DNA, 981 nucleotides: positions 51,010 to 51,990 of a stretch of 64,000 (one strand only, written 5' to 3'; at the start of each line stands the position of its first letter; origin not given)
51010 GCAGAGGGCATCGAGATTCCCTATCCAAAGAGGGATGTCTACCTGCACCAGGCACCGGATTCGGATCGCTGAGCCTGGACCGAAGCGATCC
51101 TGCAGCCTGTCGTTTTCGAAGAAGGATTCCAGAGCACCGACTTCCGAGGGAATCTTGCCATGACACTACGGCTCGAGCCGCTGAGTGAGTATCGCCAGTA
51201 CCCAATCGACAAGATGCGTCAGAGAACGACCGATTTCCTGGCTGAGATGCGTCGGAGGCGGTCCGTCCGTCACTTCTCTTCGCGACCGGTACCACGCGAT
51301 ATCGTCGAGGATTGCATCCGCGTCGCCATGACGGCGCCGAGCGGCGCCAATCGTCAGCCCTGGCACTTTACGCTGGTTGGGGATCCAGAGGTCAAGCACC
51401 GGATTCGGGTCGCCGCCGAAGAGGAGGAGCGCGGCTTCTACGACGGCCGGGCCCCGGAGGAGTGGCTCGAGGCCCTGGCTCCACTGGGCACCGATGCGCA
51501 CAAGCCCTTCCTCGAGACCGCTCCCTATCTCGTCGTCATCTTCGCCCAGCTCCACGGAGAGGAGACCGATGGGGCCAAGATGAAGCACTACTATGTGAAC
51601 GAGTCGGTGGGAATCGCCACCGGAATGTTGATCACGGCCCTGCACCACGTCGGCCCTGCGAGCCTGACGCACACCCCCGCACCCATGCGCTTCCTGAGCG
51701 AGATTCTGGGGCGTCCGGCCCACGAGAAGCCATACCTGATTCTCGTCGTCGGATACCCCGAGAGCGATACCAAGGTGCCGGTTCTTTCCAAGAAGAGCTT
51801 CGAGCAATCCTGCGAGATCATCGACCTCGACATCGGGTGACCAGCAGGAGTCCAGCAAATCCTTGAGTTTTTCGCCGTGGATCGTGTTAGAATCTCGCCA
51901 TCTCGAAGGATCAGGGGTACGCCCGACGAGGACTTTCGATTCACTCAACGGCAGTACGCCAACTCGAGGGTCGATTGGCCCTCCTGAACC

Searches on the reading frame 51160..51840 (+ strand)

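Call 13: search_protein_families(library=pfam, proteins=[window:51160-51840:+])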
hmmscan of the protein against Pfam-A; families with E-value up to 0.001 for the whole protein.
window:51160-51840:+ (226 aa): 2 families
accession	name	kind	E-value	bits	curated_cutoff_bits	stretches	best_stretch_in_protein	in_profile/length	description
PF00881.29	Nitroreductase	-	1.1e-21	78.2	23.5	1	31-199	2-167/167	Nitroreductase family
PF14512.11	TM1586_NiRdase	-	1.3e-08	35.2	27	1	49-83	160-194/215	Putative TM nitroreductase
